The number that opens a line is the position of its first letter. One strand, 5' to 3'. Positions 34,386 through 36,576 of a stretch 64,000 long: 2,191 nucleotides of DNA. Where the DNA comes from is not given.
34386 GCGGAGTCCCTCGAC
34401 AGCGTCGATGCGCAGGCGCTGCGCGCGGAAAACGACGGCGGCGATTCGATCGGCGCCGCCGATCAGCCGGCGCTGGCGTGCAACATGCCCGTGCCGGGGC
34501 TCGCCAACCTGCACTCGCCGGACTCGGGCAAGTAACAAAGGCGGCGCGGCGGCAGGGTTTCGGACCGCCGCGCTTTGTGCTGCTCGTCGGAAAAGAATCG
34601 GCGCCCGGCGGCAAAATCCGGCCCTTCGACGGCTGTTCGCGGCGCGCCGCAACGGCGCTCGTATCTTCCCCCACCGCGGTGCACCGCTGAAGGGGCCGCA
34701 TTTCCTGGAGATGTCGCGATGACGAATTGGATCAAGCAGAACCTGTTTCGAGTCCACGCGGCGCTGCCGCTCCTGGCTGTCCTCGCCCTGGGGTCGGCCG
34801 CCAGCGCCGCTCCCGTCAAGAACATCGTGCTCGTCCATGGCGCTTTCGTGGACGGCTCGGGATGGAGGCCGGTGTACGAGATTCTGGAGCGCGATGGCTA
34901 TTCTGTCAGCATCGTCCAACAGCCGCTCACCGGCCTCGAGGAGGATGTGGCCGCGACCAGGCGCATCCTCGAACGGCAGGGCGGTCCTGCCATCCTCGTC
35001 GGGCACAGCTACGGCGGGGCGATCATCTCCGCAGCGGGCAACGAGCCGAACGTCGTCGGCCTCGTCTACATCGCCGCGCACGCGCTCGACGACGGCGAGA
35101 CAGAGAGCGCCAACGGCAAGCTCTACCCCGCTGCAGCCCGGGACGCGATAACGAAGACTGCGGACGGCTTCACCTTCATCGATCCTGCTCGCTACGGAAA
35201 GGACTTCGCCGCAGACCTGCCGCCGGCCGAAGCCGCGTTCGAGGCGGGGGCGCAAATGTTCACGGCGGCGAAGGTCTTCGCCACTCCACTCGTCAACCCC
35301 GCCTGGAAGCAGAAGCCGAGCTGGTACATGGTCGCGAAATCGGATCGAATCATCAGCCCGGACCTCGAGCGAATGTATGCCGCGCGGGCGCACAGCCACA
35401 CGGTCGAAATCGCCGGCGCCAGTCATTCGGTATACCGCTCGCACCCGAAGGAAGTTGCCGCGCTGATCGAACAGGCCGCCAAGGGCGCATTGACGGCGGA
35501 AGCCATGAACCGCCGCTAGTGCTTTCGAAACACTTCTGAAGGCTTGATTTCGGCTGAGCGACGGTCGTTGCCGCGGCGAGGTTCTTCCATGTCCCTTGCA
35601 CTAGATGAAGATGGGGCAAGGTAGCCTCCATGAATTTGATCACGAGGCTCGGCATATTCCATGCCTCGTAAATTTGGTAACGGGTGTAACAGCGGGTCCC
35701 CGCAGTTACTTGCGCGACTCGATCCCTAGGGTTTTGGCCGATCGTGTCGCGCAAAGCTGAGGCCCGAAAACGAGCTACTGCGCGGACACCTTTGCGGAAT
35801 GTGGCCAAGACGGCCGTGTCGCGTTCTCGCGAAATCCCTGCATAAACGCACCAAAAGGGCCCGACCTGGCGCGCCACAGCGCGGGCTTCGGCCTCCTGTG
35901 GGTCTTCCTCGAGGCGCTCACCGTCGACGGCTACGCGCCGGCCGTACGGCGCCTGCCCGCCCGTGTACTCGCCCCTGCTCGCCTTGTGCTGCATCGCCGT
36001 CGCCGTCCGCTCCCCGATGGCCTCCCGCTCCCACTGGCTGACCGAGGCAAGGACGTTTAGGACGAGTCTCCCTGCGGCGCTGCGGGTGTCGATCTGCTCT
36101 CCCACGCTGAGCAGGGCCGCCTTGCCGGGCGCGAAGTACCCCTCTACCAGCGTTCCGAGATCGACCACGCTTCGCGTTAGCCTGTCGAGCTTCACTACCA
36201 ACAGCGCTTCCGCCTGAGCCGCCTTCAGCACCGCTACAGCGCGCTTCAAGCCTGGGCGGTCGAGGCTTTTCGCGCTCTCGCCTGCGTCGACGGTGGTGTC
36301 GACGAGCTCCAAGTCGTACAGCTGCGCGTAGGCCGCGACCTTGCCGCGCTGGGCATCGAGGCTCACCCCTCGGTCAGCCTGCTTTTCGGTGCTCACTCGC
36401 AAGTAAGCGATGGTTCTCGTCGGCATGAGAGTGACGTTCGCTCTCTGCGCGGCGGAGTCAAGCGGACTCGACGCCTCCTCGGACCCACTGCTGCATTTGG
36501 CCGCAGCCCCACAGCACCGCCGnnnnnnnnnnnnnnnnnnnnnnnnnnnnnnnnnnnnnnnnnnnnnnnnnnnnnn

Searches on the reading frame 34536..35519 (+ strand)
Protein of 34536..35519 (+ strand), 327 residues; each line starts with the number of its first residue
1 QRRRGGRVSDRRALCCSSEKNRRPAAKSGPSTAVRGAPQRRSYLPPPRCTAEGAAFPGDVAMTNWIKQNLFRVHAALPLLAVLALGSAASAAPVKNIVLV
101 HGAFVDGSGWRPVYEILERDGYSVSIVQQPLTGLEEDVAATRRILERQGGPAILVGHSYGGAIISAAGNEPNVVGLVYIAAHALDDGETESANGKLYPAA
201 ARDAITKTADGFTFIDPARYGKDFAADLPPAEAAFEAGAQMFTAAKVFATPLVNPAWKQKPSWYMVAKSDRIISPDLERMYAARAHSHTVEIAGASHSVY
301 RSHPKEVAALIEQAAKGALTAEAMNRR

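Call 29: search_protein_families(library=pfam, proteins=[window:34536-35519:+], max_evalue=0.01)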
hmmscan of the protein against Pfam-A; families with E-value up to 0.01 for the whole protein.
window:34536-35519:+ (327 aa): 4 families
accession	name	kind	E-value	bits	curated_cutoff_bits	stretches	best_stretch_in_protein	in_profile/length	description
PF12697.13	Abhydrolase_6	-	3.1e-27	97.1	26.3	1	97-309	1-216/217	Alpha/beta hydrolase family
PF12695.13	Abhydrolase_5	-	4.4e-08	33.5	27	1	97-206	2-114/164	Alpha/beta hydrolase family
PF12146.15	Hydrolase_4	-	8.5e-05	22.4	27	0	145-181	70-109/239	Serine aminopeptidase, S33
PF00561.26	Abhydrolase_1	-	0.0025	17.9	25.8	0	143-167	61-86/245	alpha/beta hydrolase fold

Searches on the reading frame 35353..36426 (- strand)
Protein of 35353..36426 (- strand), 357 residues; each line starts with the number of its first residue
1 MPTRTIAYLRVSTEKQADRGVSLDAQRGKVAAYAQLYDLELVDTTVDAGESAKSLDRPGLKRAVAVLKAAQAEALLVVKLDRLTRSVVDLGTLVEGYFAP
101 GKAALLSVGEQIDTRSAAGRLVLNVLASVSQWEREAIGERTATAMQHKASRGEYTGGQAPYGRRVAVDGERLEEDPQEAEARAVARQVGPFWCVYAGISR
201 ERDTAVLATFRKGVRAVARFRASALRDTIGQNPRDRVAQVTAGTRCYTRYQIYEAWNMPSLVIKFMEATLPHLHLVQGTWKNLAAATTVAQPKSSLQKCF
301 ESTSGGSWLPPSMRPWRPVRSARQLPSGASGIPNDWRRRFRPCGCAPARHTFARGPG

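Call 14: search_protein_families(library=pfam, proteins=[window:35353-36426:-], max_evalue=0.01)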
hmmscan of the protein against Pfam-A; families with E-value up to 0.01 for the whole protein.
window:35353-36426:- (357 aa): 1 family
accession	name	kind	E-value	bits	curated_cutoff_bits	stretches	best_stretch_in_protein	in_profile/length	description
PF00239.26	Resolvase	-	1.1e-31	110.3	23.3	1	6-153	2-144/145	Resolvase, N terminal domain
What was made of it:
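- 35866..36426 (-): Truncated serine recombinase gene (residues 1-186 of about 225). The remainder of the 357-aa ORF reads through into a repeat element. Pfam Resolvase matches aa 6-153 (call 14).
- On Serine recombinase gene (Pfam PF00239 Resolvase) relic: The gene at 36426 matches PF00239 at E 1e-31 (call 14).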

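Call 19: find_encoding_contigs(protein=window:35353-36426:-, flank=10000, max_places=10)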
Protein window:35353-36426:- (357 aa): 1 contig read that carries it; 1 place shown.
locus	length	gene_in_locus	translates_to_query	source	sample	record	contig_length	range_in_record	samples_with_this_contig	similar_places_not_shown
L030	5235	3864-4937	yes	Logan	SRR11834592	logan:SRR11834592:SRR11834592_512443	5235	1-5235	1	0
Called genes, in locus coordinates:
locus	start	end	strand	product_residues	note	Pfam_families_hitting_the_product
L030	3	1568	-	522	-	?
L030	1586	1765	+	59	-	-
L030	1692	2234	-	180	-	-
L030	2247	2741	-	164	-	-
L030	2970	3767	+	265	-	PF02368:Big_2 (faint)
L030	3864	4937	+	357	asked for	PF00239:Resolvase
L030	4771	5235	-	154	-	?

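Call 32: search_protein_families(library=ncbifam, proteins=[window:35353-36426:-], max_evalue=0.01)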
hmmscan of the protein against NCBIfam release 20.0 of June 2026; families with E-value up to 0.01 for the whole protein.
window:35353-36426:- (357 aa): 7 families
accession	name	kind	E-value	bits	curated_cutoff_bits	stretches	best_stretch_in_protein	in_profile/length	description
NF047343.1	SCCmet_CcrB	equivalog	3e-26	92.2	900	1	6-162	10-164/542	cassette chromosome recombinase CcrB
NF047347.1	SCCmet_CcrC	equivalog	5.9e-16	58.1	900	1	5-158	5-159/558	cassette chromosome recombinase CcrC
NF041201.1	recomb_XisF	equivalog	1e-15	57.7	375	1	6-168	2-155/465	fdxN element excision recombinase XisF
NF047344.1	SCCmet_CcrA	equivalog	9.6e-14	51.3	700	1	4-164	3-158/442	cassette chromosome recombinase CcrA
NF049883.1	resolv_YneB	equivalog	1.8e-08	34.1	175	1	5-152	2-146/211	YneB family resolvase-like protein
NF033518.0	transpos_IS607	equivalog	3.7e-05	23.3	110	1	4-88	55-135/187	IS607 family transposase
NF009949.0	PRK13413.1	equivalog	0.00011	22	272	1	6-156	3-146/203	master DNA invertase Mpi family serine-type recombinase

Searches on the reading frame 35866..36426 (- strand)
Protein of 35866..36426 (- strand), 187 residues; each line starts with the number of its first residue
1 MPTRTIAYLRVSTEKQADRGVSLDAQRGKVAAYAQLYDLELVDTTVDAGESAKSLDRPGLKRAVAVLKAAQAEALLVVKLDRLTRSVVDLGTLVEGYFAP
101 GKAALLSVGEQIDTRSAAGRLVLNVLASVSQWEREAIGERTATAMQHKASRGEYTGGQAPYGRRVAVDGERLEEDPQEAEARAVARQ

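Call 36: find_homologous_proteins(query=window:35866-36426:-, max_evalue=1e-20)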
Query seq(187 aa) (187 aa): 7910 proteins with E <= 1e-20 among 8000 candidates; the best 120 are listed.
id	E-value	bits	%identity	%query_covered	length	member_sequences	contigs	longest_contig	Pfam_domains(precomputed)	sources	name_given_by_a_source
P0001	8.6e-97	340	89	100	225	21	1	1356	PF00239.27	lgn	-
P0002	1.8e-94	332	87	100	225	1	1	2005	PF00239.27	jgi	jgi:site-specific DNA recombinase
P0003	3.1e-94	331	86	100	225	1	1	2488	PF00239.27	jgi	jgi:site-specific DNA recombinase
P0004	4.8e-93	328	86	100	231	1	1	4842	PF00239.27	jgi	-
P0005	7.5e-93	327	87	100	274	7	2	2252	PF00239.27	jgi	-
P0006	7.6e-93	327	87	100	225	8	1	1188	PF00239.27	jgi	jgi:DNA invertase Pin-like site-specific DNA recombinase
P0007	2.4e-92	325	87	100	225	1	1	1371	PF00239.27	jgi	jgi:DNA invertase Pin-like site-specific DNA recombinase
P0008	2.4e-91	322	84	100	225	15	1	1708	PF00239.27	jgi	-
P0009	3.0e-91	322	85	100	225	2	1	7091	PF00239.27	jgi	jgi:site-specific DNA recombinase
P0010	3.3e-91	322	86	100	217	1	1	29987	PF00239.27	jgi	jgi:DNA invertase Pin-like site-specific DNA recombinase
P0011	6.3e-91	321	86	100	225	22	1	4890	PF00239.27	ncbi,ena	-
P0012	7.5e-91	320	86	100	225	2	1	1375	PF00239.27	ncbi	-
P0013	1.1e-90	320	86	100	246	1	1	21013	PF00239.27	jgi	jgi:DNA invertase Pin-like site-specific DNA recombinase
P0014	1.9e-90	319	83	100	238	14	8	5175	PF00239.27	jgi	jgi:DNA invertase Pin-like site-specific DNA recombinase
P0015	2.3e-90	319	86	100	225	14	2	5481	PF00239.27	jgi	jgi:DNA invertase Pin-like site-specific DNA recombinase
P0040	6.8e-85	301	89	88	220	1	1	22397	PF00239.27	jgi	jgi:DNA invertase Pin-like site-specific DNA recombinase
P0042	8.8e-85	301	84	94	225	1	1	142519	PF00239.27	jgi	jgi:DNA invertase Pin-like site-specific DNA recombinase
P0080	1.7e-81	290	89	86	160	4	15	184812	PF00239.27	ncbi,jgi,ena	-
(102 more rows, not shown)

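Call 38: find_encoding_contigs(protein=P0010, flank=6000, max_places=4)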
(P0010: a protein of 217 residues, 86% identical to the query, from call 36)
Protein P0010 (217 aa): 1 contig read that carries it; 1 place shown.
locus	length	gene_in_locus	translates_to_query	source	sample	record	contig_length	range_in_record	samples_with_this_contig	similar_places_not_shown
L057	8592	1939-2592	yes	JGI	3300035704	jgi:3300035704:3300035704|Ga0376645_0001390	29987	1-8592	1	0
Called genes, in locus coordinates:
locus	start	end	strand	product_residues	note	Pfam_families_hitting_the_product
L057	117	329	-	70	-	-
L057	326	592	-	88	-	-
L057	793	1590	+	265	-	-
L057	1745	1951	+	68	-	-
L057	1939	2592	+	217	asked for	PF00239:Resolvase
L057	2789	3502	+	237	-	-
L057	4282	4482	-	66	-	-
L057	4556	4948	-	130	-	-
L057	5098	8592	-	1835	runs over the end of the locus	PF13517:FG-GAP_3 (faint), PF05593:RHS_repeat (faint), PF25023:TEN_YD-shell (faint)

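Call 39: find_encoding_contigs(protein=P0042, flank=6000, max_places=4)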
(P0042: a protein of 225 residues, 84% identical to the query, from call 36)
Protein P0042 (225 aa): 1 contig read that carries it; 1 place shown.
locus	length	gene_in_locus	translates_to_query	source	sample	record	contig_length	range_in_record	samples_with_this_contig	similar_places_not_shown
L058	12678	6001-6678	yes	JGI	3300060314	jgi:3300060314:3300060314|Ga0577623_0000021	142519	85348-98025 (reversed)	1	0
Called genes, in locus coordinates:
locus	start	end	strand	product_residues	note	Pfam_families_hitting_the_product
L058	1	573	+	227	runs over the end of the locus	PF00702:Hydrolase, PF12710:HAD (weak), PF13419:HAD_2, PF13242:Hydrolase_like (weak)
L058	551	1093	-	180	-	-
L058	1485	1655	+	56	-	PF12728:HTH_17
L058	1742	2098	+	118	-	-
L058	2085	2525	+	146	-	PF18932:DUF5681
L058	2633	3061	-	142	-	-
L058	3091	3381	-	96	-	-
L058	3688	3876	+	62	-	-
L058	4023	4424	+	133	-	-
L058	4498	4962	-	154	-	PF12728:HTH_17 (weak)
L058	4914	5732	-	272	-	-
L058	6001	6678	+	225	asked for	PF00239:Resolvase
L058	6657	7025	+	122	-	-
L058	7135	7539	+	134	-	-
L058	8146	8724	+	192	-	-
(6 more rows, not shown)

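Call 60: find_encoding_contigs(protein=P0080, flank=8000, max_places=10)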
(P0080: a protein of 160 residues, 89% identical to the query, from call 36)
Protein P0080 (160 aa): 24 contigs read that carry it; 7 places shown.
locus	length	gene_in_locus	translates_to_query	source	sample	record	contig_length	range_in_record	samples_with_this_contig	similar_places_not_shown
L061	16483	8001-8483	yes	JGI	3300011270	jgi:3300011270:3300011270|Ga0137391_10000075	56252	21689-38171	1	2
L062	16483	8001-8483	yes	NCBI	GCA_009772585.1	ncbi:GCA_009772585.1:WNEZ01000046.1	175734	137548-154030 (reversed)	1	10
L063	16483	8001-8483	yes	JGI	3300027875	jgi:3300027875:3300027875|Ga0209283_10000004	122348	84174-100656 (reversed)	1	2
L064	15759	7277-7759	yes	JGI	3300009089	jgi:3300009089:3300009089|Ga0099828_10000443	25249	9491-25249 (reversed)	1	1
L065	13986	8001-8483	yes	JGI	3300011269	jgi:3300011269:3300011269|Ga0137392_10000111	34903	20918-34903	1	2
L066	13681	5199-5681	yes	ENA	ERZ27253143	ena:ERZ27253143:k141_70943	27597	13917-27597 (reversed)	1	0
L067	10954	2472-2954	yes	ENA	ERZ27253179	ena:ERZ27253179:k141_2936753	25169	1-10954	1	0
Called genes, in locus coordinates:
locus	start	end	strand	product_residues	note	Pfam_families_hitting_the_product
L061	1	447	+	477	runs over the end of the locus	PF21783:YNCE, PF02239:Cytochrom_D1 (faint), PF25174:Beta-prop_THOC3 (faint), PF10282:Lactonase (weak)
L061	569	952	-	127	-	-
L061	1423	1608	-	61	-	-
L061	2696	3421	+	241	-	-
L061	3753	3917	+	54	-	-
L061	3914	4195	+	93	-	-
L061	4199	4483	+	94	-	-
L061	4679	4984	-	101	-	-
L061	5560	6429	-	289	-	PF13358:DDE_3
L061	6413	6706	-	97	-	PF13384:HTH_23, PF13518:HTH_28, PF13551:HTH_29, PF13565:HTH_32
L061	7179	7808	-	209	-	-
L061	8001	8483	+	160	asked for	PF00239:Resolvase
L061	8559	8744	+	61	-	-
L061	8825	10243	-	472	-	-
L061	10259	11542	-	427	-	PF07396:Porin_O_P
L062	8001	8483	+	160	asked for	PF00239:Resolvase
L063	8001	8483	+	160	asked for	PF00239:Resolvase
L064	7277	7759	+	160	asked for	PF00239:Resolvase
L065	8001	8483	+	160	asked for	PF00239:Resolvase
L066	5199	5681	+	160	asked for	PF00239:Resolvase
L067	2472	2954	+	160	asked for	PF00239:Resolvase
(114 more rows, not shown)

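Call 64: find_related_loci(query=P0001, collection=viral_contigs, flank=6000)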
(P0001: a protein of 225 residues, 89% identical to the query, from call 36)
Query P0001 (225 aa) in viral_contigs; peptide patterns used: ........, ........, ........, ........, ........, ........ (x = any residue, [..] = any of these).
14 stretches matched a pattern; 8 encode a relative of the query (tblastn E <= 1e-3); 8 distinct loci.
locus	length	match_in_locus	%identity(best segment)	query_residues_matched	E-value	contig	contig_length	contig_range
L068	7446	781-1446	71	3-224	3e-95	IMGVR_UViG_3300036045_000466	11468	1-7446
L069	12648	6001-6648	61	6-221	4e-76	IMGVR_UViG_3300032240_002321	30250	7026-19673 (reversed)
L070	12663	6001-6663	52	2-224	2e-67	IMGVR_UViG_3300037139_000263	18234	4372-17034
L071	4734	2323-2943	54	4-212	3e-64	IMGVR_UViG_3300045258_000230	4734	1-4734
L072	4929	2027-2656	54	4-215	3e-64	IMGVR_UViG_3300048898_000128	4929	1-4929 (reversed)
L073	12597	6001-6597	45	6-224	2e-43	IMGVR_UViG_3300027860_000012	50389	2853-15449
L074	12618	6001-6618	36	6-212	1e-22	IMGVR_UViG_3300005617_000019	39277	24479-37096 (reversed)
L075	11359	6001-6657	32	6-225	6e-22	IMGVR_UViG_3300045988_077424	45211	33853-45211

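Call 68: find_encoding_contigs(protein=P0040, flank=6000, max_places=4)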
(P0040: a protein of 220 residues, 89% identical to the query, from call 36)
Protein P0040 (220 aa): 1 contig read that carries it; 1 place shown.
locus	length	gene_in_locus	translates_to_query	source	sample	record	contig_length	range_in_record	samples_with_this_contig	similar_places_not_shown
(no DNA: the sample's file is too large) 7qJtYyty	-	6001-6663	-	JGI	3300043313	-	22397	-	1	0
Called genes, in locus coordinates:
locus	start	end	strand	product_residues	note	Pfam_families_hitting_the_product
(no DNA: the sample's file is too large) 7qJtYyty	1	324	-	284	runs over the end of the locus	-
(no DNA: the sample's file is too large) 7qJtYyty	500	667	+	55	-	-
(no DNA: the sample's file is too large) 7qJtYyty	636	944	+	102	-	-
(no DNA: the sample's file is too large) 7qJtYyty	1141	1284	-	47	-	-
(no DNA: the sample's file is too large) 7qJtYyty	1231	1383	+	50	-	-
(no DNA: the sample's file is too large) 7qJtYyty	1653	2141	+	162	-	PF13340:DUF4096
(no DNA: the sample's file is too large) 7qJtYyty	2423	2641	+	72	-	-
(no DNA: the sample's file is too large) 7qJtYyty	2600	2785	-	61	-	-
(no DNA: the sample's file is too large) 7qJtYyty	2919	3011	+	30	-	-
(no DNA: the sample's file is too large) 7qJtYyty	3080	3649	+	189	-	-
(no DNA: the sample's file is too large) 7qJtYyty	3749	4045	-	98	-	-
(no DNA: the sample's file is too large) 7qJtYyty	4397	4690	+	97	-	-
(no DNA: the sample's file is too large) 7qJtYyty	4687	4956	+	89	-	-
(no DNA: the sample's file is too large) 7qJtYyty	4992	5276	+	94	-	-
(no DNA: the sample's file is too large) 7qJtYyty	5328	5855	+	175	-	-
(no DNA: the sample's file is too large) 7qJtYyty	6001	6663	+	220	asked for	PF00239:Resolvase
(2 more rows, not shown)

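Call 69: find_encoding_contigs(protein=P0001, flank=3000, max_places=6)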
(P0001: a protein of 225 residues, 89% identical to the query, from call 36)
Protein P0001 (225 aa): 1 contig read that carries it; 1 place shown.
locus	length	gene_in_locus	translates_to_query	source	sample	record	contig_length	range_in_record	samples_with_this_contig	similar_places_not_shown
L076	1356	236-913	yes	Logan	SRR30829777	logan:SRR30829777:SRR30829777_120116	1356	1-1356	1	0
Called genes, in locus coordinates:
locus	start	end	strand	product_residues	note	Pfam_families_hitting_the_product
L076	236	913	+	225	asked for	PF00239:Resolvase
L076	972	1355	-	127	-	?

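Call 77: search_protein_families(library=phrogs, proteins=[P0001], max_evalue=0.001)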
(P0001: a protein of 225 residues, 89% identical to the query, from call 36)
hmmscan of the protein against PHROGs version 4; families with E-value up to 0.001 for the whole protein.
P0001 (225 aa): 3 families
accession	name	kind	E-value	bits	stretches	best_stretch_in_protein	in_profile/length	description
phrog_95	-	integration and excision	7.7e-59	200.9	1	2-223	87-307/651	integrase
phrog_125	-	DNA, RNA and nucleotide metabolism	1.5e-37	130.5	1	4-210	21-194/254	DNA invertase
phrog_6620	-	integration and excision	3.3e-05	24.5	1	3-88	56-136/201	transposase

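Call 78: search_protein_families(library=pfam, proteins=[P0001], max_evalue=0.01)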
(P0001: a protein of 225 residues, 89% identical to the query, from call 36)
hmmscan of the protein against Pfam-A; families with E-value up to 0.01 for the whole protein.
P0001 (225 aa): 1 family
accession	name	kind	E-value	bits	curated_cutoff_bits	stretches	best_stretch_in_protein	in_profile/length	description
PF00239.26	Resolvase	-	1.2e-34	119.9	23.3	1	6-153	2-144/145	Resolvase, N terminal domain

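Call 85: search_dna_similar(query=P0001, collection=phages, mode=protein, max_rows=12)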
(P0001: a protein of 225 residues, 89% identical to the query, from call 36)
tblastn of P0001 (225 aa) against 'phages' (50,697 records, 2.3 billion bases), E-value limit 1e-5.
Records with a match: 1198; places in all: 1199; records where one place covers at least 80% of the query: 136.
Best place of each record, by identity: <60% 1198.
By first word of the organism name: Mycobacterium 409; Ralstonia 98; Staphylococcus 95; Streptococcus 93; Streptomyces 78; Arthrobacter 60; Bacteriophage 49; Rhodococcus 45; Escherichia 42; Bacillus 26; and 55 more.
By host as written in the record: Mycobacterium smegmatis mc2 155 284; - 102; Ralstonia solanacearum 69; Mycobacterium smegmatis mc#155 54; Arthrobacter globiformis B-2979 39; Rhodococcus erythropolis RIA 643 37; Staphylococcus aureus 36; Mycobacterium smegmatis mc2155 28; and 288 more.
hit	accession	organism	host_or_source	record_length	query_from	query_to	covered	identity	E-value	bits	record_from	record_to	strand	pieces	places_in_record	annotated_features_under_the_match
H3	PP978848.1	Arthrobacter phage MissSwiss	Arthrobacter atrocyaneus NRRL B-2883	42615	1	224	100%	33.0%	1e-20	95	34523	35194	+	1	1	52: serine integrase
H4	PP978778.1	Arthrobacter phage JuneStar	Arthrobacter globiformis B-2979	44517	4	224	98%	33.5%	1e-20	96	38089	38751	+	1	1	51: serine integrase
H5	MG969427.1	Anoxybacillus phage A403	Anoxybacillus caldiproteolyticus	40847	8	162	69%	47.5%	2e-37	143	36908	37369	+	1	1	site-specific recombinase for integration and excision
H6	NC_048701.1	Anoxybacillus phage A403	Anoxybacillus caldiproteolyticus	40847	8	162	69%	47.5%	2e-37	143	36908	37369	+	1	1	integrase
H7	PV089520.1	Arthrobacter phage IttyBittyPiggy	Arthrobacter atrocyaneus NRRL B-2883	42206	4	224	98%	33.0%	2e-20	94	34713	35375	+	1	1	50: serine integrase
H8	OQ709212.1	Arthrobacter phage Cassia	Arthrobacter globiformis B-2979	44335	4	224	98%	33.0%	5e-20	94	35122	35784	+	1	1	48: serine integrase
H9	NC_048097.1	Arthrobacter phage Yang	Arthrobacter globiformis NRRL B-2979 SEA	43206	4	224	98%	32.6%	4e-20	94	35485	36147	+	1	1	49: integrase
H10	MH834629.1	Arthrobacter phage Yang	Arthrobacter globiformis NRRL B-2979 SEA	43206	4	224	98%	32.6%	4e-20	94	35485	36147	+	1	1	49: serine integrase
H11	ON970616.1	Arthrobacter phage Janeemi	Arthrobacter globiformis B-2979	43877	4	224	98%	32.6%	6e-19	91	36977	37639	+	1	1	52: serine integrase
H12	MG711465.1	Faecalibacterium phage FP_Brigit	Faecalibacterium prausnitzii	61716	8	224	96%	32.9%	9e-25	107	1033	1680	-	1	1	large serine recombinase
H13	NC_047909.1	Faecalibacterium phage FP_Brigit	Faecalibacterium prausnitzii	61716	8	224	96%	32.9%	9e-25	107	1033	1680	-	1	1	integrase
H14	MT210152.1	Bacillus phage vB_Bacillus_1020A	Bacillus sp.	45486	4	168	73%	43.0%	4e-36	139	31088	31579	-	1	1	hypothetical protein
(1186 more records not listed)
